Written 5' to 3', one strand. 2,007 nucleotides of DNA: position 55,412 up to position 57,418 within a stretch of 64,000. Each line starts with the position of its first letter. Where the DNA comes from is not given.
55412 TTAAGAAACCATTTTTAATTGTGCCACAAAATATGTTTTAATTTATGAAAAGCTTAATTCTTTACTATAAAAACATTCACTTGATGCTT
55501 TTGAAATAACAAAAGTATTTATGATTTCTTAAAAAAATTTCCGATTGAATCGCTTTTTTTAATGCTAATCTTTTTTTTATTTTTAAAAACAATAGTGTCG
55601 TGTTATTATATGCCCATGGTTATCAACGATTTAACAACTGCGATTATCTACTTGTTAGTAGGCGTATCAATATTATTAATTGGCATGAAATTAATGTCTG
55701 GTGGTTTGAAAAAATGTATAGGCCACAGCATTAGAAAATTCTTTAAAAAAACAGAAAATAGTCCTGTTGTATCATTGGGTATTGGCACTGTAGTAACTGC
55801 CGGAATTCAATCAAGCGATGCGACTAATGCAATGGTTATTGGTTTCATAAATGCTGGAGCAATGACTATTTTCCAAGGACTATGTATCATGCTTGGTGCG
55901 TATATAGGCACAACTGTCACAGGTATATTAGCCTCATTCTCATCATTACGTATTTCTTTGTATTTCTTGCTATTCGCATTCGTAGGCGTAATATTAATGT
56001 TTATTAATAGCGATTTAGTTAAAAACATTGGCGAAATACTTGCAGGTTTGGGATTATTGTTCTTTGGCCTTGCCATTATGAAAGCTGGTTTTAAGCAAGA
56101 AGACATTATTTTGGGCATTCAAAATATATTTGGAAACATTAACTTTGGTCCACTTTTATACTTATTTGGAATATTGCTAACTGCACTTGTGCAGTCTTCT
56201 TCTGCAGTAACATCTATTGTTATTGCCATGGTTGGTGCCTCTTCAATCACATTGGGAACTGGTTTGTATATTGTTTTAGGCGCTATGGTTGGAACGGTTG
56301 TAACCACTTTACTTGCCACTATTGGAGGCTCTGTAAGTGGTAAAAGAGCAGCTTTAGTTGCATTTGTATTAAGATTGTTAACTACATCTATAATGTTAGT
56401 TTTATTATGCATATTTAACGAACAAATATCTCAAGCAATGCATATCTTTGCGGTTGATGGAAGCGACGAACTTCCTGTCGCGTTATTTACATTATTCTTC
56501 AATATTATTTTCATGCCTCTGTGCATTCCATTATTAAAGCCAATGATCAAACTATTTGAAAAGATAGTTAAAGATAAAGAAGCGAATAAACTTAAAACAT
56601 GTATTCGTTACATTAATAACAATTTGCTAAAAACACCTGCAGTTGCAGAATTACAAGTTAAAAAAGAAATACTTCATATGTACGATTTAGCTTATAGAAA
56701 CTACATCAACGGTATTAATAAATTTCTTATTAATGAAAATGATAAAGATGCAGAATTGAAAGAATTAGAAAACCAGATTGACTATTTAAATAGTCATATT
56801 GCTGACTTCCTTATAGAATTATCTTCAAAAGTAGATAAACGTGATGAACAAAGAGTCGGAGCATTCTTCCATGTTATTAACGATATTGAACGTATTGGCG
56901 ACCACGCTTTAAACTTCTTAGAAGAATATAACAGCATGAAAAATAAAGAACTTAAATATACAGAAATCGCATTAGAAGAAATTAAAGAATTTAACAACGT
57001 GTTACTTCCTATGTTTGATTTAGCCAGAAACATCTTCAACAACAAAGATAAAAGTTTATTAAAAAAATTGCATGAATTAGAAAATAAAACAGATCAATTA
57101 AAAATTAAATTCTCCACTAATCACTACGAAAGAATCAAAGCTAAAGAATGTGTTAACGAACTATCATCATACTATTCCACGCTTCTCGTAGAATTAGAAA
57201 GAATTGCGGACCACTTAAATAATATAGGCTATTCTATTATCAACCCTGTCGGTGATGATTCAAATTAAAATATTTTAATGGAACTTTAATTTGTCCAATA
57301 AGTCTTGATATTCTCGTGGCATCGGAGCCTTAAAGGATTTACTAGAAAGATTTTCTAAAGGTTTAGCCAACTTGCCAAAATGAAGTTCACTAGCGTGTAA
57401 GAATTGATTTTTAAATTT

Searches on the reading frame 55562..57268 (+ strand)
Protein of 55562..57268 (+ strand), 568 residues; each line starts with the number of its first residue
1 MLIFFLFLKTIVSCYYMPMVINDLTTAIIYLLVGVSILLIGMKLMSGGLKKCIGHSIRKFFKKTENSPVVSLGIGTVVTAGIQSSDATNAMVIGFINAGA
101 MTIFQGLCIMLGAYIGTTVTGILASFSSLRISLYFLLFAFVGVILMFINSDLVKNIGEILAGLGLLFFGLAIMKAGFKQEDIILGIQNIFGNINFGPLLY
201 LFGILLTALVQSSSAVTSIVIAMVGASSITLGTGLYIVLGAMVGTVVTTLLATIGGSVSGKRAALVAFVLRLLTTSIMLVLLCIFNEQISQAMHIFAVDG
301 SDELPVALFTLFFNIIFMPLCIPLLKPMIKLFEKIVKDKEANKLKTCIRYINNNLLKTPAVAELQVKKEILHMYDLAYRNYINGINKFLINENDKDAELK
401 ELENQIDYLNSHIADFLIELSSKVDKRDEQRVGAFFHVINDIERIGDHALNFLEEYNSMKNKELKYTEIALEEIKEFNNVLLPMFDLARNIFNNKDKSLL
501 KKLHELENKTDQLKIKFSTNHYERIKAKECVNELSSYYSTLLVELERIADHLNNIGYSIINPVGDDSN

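Call 65: search_protein_families(library=pfam, proteins=[window:55562-57268:+], max_evalue=0.001)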
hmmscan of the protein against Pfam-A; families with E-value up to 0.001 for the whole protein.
window:55562-57268:+ (568 aa): 4 families
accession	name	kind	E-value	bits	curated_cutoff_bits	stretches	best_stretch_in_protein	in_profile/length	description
PF02690.20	Na_Pi_cotrans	-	3.3e-47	160.4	29.1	2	37-174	1-136/137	Na+/Pi-cotransporter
PF01895.24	PhoU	-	7.4e-20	71.6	23.5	2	478-557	5-87/89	PhoU domain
PF01093.22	Clusterin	-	8.4e-05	22.2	23.6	1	345-515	90-254/430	Clusterin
PF01865.21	PhoU_div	-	0.0006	19.7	24.4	1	439-559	91-208/214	Protein of unknown function DUF47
